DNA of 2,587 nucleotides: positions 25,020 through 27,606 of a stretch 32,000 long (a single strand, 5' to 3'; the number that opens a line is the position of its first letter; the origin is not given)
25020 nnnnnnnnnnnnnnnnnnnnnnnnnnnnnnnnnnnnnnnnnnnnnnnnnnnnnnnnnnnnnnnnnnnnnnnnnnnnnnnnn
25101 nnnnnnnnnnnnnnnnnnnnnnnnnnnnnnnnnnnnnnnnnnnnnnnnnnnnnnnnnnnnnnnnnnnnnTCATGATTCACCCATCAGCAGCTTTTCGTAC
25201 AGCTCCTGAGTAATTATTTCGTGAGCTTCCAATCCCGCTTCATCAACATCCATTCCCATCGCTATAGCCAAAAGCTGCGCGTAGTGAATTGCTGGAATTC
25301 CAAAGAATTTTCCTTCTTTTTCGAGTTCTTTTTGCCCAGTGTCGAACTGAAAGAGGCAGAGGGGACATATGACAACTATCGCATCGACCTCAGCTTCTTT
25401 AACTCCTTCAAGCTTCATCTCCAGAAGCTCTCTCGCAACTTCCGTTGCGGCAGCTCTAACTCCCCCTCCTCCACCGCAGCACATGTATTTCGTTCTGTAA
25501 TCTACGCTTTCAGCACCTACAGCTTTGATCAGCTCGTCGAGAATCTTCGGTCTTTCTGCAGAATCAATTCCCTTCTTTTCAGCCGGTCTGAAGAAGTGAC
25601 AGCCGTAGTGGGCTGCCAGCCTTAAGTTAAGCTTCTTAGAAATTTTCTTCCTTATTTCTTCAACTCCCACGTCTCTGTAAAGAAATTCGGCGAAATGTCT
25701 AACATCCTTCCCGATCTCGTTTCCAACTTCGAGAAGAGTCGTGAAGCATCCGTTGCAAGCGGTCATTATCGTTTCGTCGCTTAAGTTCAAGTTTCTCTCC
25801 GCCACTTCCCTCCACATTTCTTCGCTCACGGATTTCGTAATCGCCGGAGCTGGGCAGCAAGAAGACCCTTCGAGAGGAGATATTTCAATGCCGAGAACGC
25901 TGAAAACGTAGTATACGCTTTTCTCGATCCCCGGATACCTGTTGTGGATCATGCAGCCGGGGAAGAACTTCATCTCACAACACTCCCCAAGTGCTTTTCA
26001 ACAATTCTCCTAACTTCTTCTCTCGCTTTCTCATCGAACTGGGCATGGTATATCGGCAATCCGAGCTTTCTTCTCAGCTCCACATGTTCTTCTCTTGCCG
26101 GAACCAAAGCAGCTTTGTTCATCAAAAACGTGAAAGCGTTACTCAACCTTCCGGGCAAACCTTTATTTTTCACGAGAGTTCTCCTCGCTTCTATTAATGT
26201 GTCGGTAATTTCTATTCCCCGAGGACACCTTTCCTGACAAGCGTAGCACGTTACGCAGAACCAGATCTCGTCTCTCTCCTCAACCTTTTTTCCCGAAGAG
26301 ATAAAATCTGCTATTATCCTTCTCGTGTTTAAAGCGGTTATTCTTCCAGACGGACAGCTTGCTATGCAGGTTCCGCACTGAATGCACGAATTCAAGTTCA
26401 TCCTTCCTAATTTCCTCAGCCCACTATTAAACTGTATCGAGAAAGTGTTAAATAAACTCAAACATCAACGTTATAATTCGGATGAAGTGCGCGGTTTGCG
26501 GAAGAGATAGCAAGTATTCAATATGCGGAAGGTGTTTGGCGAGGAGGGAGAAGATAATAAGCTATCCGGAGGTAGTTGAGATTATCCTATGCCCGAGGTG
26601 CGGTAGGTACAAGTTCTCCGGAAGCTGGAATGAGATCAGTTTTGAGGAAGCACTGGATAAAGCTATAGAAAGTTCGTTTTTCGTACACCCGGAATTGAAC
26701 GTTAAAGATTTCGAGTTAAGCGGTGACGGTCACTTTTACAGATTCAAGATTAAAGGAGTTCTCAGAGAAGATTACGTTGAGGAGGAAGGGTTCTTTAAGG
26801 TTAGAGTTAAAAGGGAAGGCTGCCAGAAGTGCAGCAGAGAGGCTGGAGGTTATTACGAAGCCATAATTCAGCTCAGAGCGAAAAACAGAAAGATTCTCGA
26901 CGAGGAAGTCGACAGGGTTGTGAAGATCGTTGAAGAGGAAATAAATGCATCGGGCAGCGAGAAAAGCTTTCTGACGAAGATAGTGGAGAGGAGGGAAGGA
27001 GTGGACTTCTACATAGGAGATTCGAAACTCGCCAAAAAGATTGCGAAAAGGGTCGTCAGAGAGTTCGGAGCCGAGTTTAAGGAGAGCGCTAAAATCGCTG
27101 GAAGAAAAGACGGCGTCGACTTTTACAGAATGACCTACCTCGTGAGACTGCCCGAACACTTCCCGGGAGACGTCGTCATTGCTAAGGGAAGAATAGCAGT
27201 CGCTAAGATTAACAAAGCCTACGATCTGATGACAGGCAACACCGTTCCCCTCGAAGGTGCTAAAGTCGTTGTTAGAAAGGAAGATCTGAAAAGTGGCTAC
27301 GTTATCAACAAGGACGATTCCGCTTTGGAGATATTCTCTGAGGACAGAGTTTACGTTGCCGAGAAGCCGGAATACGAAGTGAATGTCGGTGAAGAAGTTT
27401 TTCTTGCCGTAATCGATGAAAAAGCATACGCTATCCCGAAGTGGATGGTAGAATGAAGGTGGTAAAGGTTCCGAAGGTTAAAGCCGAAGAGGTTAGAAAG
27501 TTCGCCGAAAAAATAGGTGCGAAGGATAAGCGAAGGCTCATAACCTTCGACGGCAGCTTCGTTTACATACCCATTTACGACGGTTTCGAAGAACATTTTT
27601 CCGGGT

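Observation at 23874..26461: hdrC-hdrB translationally coupled to a CcsA/CcmC-type WWD heme-handling protein and a 5-TM partner: candidate undescribed membrane redox/heme module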

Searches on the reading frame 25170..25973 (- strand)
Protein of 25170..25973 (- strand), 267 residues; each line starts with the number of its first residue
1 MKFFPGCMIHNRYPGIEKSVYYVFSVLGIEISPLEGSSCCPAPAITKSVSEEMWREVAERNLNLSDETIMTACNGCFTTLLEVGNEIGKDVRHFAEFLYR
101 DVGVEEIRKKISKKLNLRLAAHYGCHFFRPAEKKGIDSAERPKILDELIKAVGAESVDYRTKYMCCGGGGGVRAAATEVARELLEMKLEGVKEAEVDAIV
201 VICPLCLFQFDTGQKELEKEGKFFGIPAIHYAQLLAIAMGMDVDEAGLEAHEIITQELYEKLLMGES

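Call 3: search_protein_families(library=pfam, proteins=[window:25170-25973:-], max_evalue=0.01)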
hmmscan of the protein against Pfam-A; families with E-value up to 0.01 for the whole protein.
window:25170-25973:- (267 aa): 1 family
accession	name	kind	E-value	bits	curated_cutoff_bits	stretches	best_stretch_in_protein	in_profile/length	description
PF02754.22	CCG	-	9.1e-33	112.7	20.6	2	120-211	2-85/85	Cysteine-rich domain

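Call 4: search_protein_families(library=ncbifam, proteins=[window:25170-25973:-], max_evalue=0.01)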
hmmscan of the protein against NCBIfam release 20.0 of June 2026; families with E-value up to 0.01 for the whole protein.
window:25170-25973:- (267 aa): 11 families
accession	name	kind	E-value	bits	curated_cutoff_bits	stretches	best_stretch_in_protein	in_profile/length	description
TIGR03288.1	CoB_CoM_SS_B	equivalog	1.2e-90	303.7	345.15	2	90-262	117-290/290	CoB--CoM heterodisulfide reductase subunit B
NF041780.1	hetero_SS_HdrB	equivalog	1.7e-37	129.4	450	2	89-259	130-302/304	ferredoxin:CoB-CoM heterodisulfide reductase subunit HdrB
NF042965.1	MFR_anch_SdhE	equivalog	7e-30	104.5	500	2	104-254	127-276/282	8-methylmenaquinol:fumarate reductase membrane anchor subunit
NF004898.0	PRK06259.1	equivalog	2e-29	102.6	385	1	2-218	265-471/488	fumarate reductase (CoM/CoB) subunit TfrB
NF045670.1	quin_L_LdhH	equivalog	7.3e-25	87.3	800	1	2-235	470-705/706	L-lactate dehydrogenase (quinone) large subunit LdhH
NF008369.0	PRK11168.1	equivalog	2.7e-10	39.7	278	1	2-213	170-383/401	anaerobic glycerol-3-phosphate dehydrogenase subunit C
TIGR03379.1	glycerol3P_GlpC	equivalog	3.8e-09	35.8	279.9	1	2-213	165-380/397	anaerobic glycerol-3-phosphate dehydrogenase subunit GlpC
NF045663.1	diclust_near_Sec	equivalog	1.5e-08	33.3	530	1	3-215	424-623/759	pyridine nucleotide-disulfide oxidoreductase/dicluster-binding protein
NF008434.0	PRK11274.1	equivalog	2e-08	33.6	333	1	4-212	173-390/409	glycolate oxidase subunit GlcF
NF045711.1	sulf_resp_HmcF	equivalog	0.00011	21.1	750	1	89-206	307-421/457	sulfate respiration complex iron-sulfur protein HmcF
NF045724.1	ferredox_TmcB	equivalog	0.0014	17.2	735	1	67-210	259-404/430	electron transfer complex ferredoxin TmcB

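Call 41: find_homologous_proteins(query=window:25170-25973:-, max_evalue=1e-30)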
Query window:25170-25973:- (267 aa): 221 proteins with E <= 1e-30 among 2530 candidates; the best 120 are listed.
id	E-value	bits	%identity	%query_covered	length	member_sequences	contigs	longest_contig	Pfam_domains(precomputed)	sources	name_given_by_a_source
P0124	1.5e-169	580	95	100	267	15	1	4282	PF02754.22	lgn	-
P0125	2.6e-157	540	85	100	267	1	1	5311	PF02754.22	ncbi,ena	-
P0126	2.3e-151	521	83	100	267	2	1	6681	PF02754.22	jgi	-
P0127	2.8e-124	432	71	100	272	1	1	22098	PF02754.22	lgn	-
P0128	6.5e-121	421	68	100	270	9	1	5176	PF02754.22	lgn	-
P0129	7.9e-121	421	67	100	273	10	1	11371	PF02754.22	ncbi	-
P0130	1.7e-119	416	68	99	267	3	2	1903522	PF02754.22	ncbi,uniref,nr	ncbi:heterodisulfide reductase-related iron-sulfur binding cluster [Geoglobus acetivorans]|uniref:Co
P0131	1.7e-118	413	68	100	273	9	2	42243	PF02754.22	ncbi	-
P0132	2.6e-117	409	67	100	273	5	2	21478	PF02754.22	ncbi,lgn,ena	-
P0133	1.0e-113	397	65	100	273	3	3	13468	PF02754.22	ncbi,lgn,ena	-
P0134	3.8e-112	392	61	100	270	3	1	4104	PF02754.22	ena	-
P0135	6.2e-112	391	65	97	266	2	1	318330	PF02754.22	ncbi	-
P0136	8.2e-110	384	64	100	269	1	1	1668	PF02754.22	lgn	-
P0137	6.6e-108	378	61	100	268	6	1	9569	PF02754.22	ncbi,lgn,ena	-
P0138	1.5e-106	374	63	100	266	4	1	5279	PF02754.22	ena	-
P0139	3.0e-94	333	55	100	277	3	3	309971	PF02754.22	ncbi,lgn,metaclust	metaclust:\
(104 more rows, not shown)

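Call 42: find_encoding_contigs(protein=P0130, flank=5000, max_places=1)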
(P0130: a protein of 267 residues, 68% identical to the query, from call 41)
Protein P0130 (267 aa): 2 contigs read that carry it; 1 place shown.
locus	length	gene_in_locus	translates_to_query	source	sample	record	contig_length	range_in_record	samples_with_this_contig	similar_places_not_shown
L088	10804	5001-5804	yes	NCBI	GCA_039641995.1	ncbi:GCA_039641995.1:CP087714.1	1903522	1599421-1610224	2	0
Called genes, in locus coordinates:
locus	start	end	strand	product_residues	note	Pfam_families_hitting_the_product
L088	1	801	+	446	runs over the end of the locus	PF06068:TIP49, PF05496:RuvB_N (weak), PF13191:AAA_16 (faint), PF00004:AAA, PF13401:AAA_22 (faint), PF17856:TIP49_C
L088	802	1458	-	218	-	PF03807:F420_oxidored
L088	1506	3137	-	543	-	PF06283:ThuA, PF17385:LBP_M (weak), PF03009:GDPD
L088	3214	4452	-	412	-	PF00180:Iso_dh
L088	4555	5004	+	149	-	PF13237:Fer4_10 (weak), PF13183:Fer4_8, PF13187:Fer4_9, PF13534:Fer4_17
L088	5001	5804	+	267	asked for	PF02754:CCG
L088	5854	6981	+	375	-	PF01960:ArgJ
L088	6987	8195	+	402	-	PF02254:TrkA_N, PF02080:TrkA_C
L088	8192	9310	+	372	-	PF00999:Na_H_Exchanger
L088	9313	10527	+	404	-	PF01593:Amino_oxidase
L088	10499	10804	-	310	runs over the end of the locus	PF06626:DUF1152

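Call 43: find_encoding_contigs(protein=P0127, flank=5000, max_places=1)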
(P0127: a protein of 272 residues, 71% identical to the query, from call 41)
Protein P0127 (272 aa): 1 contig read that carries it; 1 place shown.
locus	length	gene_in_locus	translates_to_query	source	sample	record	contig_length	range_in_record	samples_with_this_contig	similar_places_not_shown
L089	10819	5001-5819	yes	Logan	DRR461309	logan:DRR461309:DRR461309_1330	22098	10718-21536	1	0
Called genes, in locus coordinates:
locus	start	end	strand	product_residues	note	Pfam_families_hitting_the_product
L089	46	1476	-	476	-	PF14010:PEPcase_2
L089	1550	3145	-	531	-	PF06283:ThuA (weak), PF17385:LBP_M (weak), PF03009:GDPD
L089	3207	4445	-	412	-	PF00180:Iso_dh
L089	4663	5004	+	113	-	-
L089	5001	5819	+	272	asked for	PF02754:CCG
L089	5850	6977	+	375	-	PF01960:ArgJ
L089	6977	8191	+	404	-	PF02254:TrkA_N, PF02080:TrkA_C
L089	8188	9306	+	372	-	PF00999:Na_H_Exchanger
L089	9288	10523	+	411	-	PF13450:NAD_binding_8 (faint), PF01593:Amino_oxidase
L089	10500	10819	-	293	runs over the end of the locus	?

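Call 44: find_encoding_contigs(protein=P0139, flank=5000, max_places=1)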
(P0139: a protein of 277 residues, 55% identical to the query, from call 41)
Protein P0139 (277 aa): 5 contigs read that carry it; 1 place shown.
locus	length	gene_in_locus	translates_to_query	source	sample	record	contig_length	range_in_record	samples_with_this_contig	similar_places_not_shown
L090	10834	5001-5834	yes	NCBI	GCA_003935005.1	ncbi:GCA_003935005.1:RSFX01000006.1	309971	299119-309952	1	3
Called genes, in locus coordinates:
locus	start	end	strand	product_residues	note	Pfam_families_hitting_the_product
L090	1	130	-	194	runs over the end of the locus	PF01066:CDP-OH_P_transf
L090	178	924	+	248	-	PF00483:NTP_transferase, PF01128:IspD (weak), PF12804:NTP_transf_3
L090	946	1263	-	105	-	PF01906:YbjQ_1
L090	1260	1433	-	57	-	-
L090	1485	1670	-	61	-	-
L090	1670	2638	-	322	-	PF04015:DUF362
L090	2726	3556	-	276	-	PF01171:ATP_bind_3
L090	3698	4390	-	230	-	PF04402:SIMPL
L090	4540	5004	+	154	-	PF13484:Fer4_16 (faint), PF13237:Fer4_10 (weak), PF12838:Fer4_7 (weak), PF13183:Fer4_8, PF13187:Fer4_9, PF13534:Fer4_17 (weak)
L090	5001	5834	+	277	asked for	PF02754:CCG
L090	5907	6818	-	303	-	PF01073:3Beta_HSD, PF01370:Epimerase, PF02719:Polysacc_synt_2, PF04321:RmlD_sub_bind, PF13460:NAD_binding_10, PF16363:GDP_Man_Dehyd, PF07993:NAD_binding_4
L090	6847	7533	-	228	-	PF04055:Radical_SAM (weak)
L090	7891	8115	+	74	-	PF01423:LSM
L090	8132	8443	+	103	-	PF01047:MarR (weak), PF04182:B-block_TFIIIC (weak)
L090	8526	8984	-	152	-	PF02481:DNA_processg_A (faint), PF18306:LDcluster4, PF03641:Lysine_decarbox (weak)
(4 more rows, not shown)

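Call 68: find_related_loci(query=window:25170-25973:-, collection=metagenome_contigs, flank=5000)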
Query window:25170-25973:- (267 aa) in metagenome_contigs; peptide patterns used: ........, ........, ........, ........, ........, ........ (x = any residue, [..] = any of these).
73 stretches matched a pattern; 7 encode a relative of the query (tblastn E <= 1e-3); 7 distinct loci.
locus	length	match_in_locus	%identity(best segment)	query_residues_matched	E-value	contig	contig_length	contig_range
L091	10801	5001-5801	69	1-266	6e-122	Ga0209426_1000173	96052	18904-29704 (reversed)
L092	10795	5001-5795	61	1-266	4e-107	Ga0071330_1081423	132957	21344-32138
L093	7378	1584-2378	61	1-266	1e-106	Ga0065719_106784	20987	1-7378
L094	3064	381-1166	63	1-266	1e-108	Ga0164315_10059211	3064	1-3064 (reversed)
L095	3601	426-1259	41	3-253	8e-63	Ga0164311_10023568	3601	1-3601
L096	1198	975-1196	85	1-74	3e-45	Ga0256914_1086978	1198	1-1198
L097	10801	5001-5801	69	1-266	6e-122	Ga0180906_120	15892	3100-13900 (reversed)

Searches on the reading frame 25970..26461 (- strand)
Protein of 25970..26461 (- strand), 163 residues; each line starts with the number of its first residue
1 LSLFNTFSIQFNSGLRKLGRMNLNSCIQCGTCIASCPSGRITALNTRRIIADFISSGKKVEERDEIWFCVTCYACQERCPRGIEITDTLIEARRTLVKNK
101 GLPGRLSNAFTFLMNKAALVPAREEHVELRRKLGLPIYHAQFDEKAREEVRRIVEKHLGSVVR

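Call 3: search_protein_families(library=pfam, proteins=[window:25970-26461:-], max_evalue=0.01)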
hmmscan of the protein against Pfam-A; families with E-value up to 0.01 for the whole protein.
window:25970-26461:- (163 aa): 14 families
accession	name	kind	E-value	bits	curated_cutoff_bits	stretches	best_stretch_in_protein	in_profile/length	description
PF13183.11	Fer4_8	-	9.5e-12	45.7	27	1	23-83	2-68/68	4Fe-4S dicluster domain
PF13187.11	Fer4_9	-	4.7e-10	39.8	27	1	26-82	2-50/52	4Fe-4S dicluster domain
PF13534.11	Fer4_17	-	1.4e-09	38.8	22.2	1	25-83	1-60/61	4Fe-4S dicluster domain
PF13237.11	Fer4_10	-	1.7e-09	37.9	25.5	1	22-80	5-53/53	4Fe-4S dicluster domain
PF12838.12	Fer4_7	-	7.4e-09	36.4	27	1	25-83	1-52/52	4Fe-4S dicluster domain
PF12797.12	Fer4_2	-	2.6e-06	27.5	24.5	1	21-38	5-22/22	4Fe-4S binding domain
PF13484.11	Fer4_16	-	3.3e-06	28.2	30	1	26-81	2-65/66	4Fe-4S double cluster binding domain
PF00037.32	Fer4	-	1.2e-05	25.3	21.1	1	22-39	4-21/24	4Fe-4S binding domain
PF12837.12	Fer4_6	-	2.1e-05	24.7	25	1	21-41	4-24/24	4Fe-4S binding domain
PF12798.12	Fer4_3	-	6.5e-05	23.9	27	0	26-39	1-14/15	4Fe-4S binding domain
PF14697.11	Fer4_21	-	0.00016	22.2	35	1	22-80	4-52/59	4Fe-4S dicluster domain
PF25160.1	LdpA_Fe-S-bd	-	0.0012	19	27.6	1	23-44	25-46/49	LdpA Fe-S cluster-binding domain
PF12800.12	Fer4_4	-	0.0015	19.2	24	1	24-39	2-17/17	4Fe-4S binding domain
PF13746.11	Fer4_18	-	0.0037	17.9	27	0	59-89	51-81/114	4Fe-4S dicluster domain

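Call 4: search_protein_families(library=ncbifam, proteins=[window:25970-26461:-], max_evalue=0.01)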
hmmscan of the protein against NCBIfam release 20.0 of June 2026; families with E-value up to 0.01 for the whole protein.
window:25970-26461:- (163 aa): 53 families (the best 25 are shown)
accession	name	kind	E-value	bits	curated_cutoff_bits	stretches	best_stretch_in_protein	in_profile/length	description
TIGR03290.1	CoB_CoM_SS_C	equivalog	2.1e-34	118.6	160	1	24-156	2-137/144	CoB--CoM heterodisulfide reductase subunit C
NF041779.1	hetero_SS_HdrC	equivalog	5.3e-17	61.9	350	1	15-99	22-105/198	ferredoxin:CoB-CoM heterodisulfide reductase subunit HdrC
NF041890.1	hdrC_Methbact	equivalog_domain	2e-14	53.6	270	1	20-84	25-89/192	ferredoxin:CoB-CoM heterodisulfide reductase subunit HdrC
NF038018.1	qmoC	equivalog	2.9e-12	46.7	300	1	9-108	3-103/360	quinone-interacting membrane-bound oxidoreductase complex subunit QmoC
NF004898.0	PRK06259.1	equivalog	3.1e-10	39.3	385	1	22-102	132-221/488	fumarate reductase (CoM/CoB) subunit TfrB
NF004616.0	PRK05950.1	subfamily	1.9e-08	33.8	228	1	22-100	145-237/238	succinate dehydrogenase iron-sulfur subunit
NF008369.0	PRK11168.1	equivalog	5.6e-08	32.1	278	1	19-101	6-92/401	anaerobic glycerol-3-phosphate dehydrogenase subunit C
NF041836.1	rnfB_Methano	equivalog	3.6e-07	29.9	445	1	14-92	161-242/265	Rnf electron transport complex subunit RnfB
NF045670.1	quin_L_LdhH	equivalog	3.9e-07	28.7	800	1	23-116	303-403/706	L-lactate dehydrogenase (quinone) large subunit LdhH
TIGR00314.1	cdhA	equivalog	5.4e-07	27.8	781.3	1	23-101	398-471/784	CO dehydrogenase/acetyl-CoA synthase complex subunit alpha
NF045663.1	diclust_near_Sec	equivalog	1.7e-06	26.4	530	1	64-112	350-395/759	pyridine nucleotide-disulfide oxidoreductase/dicluster-binding protein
NF005503.0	PRK07118.1-2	equivalog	2.8e-06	26.8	252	1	18-88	161-234/292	RnfABCDGE type electron transport complex subunit B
NF005505.0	PRK07118.1-4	equivalog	3e-06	26.9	378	1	16-92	163-242/265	Fe-S cluster domain-containing protein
NF042952.1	MFR_FeS_SdhB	equivalog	6.2e-06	25.4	600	1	63-103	198-237/320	8-methylmenaquinol:fumarate reductase iron-sulfur subunit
TIGR00384.1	dhsB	subfamily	6.6e-06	25.7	88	1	22-88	138-217/222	succinate dehydrogenase and fumarate reductase iron-sulfur protein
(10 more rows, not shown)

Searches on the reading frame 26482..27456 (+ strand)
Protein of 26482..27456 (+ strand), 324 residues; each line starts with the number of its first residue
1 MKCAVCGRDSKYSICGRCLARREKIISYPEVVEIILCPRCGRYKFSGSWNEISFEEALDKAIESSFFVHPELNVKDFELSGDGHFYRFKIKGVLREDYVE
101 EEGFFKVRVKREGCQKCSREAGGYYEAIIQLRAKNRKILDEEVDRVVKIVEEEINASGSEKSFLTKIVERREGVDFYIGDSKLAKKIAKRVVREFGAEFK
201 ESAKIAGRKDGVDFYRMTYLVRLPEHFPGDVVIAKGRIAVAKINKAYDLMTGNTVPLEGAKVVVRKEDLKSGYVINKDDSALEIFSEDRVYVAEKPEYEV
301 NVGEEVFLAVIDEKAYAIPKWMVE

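Call 3: search_protein_families(library=pfam, proteins=[window:26482-27456:+], max_evalue=0.01)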
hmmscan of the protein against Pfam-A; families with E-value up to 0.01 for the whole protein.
window:26482-27456:+ (324 aa): 1 family
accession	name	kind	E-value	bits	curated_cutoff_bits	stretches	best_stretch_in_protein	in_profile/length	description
PF04981.18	NMD3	-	1.3e-51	175.9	24.9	1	3-223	1-243/243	NMD3 family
